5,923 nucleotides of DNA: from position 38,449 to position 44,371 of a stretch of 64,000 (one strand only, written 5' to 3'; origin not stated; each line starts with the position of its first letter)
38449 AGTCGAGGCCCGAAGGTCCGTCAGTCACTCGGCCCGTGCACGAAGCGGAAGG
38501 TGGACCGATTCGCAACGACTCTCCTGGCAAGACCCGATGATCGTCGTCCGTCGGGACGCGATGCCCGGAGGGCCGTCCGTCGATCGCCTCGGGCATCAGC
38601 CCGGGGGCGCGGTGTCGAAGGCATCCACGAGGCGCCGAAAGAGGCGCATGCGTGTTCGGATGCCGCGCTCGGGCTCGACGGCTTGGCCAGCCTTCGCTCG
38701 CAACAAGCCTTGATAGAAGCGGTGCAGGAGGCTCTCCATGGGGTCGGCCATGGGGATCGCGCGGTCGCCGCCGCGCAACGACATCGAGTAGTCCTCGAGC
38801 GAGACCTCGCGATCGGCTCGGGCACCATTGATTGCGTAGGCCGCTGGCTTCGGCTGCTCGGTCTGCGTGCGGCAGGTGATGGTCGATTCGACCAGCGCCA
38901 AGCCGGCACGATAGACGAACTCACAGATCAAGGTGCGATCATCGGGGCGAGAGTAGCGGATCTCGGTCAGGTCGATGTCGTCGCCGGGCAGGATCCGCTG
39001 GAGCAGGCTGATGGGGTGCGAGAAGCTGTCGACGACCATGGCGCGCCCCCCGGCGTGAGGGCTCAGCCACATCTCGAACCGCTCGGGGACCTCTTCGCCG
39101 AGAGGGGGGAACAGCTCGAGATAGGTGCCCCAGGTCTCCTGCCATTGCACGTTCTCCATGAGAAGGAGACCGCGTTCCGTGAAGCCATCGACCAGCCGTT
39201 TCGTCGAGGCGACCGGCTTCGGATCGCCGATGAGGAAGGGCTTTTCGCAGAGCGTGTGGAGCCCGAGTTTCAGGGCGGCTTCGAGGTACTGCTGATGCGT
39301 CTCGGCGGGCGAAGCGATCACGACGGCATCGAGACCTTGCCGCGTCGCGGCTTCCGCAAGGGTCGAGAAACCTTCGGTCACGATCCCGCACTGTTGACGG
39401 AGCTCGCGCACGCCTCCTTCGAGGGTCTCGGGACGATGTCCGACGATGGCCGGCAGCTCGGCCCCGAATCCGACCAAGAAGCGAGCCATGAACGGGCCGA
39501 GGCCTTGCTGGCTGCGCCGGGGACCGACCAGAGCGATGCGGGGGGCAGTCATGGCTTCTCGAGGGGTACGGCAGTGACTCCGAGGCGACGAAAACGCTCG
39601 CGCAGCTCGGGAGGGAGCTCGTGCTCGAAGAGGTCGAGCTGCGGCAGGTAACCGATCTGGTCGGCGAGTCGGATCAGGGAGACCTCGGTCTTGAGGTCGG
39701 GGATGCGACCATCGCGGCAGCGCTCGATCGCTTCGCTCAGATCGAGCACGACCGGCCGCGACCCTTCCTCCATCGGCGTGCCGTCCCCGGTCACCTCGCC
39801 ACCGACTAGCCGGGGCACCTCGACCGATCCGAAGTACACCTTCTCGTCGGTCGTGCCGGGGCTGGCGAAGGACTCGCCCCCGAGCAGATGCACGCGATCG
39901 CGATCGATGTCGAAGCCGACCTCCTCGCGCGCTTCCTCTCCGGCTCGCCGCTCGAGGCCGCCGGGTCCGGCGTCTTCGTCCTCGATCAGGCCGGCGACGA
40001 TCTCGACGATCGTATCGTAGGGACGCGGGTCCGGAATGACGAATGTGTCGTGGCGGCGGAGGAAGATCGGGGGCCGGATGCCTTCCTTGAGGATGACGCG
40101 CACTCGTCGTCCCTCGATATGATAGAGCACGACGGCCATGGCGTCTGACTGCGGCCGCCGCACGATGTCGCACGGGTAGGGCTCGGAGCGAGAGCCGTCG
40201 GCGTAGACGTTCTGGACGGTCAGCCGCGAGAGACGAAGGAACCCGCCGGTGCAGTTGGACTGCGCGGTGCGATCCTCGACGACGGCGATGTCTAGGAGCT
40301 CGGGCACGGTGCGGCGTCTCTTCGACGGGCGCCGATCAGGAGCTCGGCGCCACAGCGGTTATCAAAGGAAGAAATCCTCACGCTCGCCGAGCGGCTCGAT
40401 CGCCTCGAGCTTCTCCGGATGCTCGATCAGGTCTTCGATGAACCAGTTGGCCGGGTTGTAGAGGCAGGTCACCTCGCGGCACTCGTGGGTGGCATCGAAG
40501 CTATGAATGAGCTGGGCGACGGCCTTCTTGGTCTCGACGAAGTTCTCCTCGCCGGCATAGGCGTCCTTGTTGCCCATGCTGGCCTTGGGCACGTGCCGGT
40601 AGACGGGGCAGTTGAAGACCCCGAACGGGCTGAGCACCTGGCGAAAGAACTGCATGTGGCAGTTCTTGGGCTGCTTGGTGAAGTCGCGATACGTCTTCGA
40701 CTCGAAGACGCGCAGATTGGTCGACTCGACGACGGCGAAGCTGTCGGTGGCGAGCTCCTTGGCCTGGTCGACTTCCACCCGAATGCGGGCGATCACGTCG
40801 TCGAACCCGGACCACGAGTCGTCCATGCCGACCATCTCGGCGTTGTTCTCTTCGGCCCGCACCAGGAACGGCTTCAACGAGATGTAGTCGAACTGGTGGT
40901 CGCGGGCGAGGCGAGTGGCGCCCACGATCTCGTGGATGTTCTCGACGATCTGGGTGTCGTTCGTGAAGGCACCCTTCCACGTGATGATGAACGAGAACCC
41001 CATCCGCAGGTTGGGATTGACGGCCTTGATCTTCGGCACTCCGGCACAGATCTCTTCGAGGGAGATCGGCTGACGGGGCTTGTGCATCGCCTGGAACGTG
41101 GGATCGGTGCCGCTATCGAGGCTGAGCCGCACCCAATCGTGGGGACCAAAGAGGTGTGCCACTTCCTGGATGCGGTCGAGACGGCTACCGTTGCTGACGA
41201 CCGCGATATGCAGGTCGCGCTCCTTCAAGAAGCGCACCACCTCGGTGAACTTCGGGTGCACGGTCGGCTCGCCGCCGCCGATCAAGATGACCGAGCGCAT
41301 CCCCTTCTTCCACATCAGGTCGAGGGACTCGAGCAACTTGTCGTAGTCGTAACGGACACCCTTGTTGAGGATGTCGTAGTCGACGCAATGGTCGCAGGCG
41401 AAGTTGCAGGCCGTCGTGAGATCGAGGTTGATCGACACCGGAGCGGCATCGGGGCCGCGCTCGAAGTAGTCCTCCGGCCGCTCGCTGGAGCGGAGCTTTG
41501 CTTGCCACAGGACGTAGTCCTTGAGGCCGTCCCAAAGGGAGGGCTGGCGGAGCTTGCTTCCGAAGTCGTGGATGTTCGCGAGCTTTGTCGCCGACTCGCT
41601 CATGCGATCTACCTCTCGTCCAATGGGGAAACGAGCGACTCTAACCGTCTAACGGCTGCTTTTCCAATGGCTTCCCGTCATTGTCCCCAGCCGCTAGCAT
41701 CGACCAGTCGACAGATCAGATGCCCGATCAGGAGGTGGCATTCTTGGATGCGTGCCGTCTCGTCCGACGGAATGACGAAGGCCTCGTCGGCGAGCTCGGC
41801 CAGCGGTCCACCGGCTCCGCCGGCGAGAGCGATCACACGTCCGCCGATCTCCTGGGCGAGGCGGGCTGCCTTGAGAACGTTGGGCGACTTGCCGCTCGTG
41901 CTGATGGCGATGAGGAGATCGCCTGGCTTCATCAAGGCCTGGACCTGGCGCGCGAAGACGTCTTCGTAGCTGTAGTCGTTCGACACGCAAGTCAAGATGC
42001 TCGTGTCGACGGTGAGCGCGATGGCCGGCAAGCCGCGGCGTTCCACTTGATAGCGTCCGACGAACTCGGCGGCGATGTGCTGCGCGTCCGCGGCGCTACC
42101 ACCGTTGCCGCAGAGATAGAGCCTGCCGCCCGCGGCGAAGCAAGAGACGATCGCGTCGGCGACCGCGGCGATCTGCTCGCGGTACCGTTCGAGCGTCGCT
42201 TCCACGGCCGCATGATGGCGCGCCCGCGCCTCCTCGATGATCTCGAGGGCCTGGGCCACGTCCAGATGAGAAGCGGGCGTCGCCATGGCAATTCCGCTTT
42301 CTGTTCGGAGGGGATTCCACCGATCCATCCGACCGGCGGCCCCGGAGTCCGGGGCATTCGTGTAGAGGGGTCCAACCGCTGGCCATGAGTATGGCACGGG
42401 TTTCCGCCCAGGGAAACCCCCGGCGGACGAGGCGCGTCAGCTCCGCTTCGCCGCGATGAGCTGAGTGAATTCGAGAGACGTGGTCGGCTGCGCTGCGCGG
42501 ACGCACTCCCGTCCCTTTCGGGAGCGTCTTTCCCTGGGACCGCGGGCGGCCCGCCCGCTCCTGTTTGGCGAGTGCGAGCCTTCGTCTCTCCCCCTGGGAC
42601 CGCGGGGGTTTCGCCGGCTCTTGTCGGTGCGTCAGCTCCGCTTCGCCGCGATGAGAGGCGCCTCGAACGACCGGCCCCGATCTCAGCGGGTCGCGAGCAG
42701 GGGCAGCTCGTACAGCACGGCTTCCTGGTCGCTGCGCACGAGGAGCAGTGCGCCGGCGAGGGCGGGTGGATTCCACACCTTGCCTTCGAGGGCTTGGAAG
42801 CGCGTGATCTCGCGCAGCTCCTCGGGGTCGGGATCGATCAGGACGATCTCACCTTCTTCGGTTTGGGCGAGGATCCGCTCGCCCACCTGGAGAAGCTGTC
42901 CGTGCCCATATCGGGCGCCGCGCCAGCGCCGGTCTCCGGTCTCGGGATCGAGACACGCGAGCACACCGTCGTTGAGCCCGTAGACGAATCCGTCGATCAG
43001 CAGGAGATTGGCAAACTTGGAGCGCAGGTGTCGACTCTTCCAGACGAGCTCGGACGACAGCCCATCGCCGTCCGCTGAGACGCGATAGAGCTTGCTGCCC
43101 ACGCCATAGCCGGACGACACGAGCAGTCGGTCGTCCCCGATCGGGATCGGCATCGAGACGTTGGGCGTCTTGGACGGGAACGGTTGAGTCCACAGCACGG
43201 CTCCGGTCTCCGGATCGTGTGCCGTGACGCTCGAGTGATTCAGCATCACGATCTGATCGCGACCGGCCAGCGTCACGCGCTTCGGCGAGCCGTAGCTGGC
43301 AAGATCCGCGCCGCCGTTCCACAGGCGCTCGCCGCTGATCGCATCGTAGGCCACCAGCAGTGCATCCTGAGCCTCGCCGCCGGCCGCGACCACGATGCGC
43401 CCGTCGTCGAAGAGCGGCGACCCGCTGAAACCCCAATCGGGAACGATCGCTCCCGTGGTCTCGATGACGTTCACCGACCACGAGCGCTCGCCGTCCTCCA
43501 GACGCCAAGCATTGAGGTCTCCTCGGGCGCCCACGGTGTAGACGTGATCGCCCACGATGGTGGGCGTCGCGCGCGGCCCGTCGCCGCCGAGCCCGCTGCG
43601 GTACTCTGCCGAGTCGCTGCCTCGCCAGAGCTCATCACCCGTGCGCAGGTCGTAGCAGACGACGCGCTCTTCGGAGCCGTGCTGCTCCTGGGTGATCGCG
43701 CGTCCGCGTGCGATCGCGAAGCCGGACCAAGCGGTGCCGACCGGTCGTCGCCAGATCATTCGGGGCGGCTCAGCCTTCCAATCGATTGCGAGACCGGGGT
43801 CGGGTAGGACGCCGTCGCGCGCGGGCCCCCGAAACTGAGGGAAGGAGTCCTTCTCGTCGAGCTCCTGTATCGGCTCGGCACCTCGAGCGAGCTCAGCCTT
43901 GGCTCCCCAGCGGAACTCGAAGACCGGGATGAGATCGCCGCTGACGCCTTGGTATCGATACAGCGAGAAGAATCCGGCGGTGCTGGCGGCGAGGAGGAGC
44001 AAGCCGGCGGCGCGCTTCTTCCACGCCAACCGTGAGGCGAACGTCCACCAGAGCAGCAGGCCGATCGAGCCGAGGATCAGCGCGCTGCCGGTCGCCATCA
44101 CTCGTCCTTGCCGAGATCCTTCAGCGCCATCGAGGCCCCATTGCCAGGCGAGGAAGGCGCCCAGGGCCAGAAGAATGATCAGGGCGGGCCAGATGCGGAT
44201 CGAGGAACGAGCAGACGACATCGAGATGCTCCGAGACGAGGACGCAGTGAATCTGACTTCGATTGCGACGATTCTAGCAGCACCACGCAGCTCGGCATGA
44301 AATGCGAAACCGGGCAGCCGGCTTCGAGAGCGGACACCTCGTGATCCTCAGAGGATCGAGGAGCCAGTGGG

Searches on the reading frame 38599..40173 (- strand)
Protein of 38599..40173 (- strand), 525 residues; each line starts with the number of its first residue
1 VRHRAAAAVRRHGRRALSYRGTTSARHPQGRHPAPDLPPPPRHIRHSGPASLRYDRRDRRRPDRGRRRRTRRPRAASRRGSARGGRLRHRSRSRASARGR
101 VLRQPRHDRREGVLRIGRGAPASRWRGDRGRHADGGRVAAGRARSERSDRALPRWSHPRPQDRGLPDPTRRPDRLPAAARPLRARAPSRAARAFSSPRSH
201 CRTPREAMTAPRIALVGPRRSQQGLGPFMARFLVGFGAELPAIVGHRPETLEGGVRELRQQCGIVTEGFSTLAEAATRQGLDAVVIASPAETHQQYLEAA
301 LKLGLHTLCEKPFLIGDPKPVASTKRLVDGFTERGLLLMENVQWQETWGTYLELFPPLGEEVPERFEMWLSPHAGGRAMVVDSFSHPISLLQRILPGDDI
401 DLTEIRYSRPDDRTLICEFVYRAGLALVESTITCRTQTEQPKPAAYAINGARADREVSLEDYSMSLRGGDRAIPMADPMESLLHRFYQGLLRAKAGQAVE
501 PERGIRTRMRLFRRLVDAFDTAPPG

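Call 34: search_protein_families(library=pfam, proteins=[window:38599-40173:-], max_evalue=0.001)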
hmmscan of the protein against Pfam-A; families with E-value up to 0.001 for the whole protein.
window:38599-40173:- (525 aa): 1 family
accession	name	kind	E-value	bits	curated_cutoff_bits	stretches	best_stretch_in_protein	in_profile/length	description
PF01408.29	GFO_IDH_MocA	-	4.8e-11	43.8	24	1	260-340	44-118/120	Oxidoreductase family, NAD-binding Rossmann fold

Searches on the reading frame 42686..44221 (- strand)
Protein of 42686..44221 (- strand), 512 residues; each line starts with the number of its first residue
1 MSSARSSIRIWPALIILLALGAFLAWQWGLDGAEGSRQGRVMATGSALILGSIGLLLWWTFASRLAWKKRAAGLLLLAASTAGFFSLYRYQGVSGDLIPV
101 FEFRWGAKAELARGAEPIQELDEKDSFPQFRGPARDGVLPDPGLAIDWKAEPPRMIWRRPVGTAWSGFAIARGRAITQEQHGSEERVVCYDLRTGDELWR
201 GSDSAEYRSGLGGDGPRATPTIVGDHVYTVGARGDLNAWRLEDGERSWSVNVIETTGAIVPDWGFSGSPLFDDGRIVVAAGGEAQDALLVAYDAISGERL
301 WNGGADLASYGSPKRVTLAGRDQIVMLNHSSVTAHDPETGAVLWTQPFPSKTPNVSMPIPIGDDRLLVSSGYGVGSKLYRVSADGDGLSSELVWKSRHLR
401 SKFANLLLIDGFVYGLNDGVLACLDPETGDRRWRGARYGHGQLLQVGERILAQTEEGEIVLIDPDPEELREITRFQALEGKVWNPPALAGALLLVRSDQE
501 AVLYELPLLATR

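Call 34: search_protein_families(library=pfam, proteins=[window:42686-44221:-], max_evalue=0.001)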
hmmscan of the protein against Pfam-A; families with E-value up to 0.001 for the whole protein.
window:42686-44221:- (512 aa): 4 families
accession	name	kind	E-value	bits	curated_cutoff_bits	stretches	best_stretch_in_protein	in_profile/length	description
PF13360.13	PQQ_2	-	5.5e-34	118.3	27.6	2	184-434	2-232/233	Outer membrane protein assembly factor BamB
PF01011.28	PQQ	-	7.3e-07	28.7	26.7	0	262-315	533-586/595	Glucose/ethanol/alcohol dehydrogenase, beta-propeller domain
PF13570.13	Beta-prop_ACSF4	-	6.8e-05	22.9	133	1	185-495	29-317/329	Beta-alanine-activating enzyme, beta-propeller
PF25293.1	Beta-prop_EMC1_N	-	7.1e-05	23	34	0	287-369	85-169/219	EMC1 N-terminal beta-propeller domain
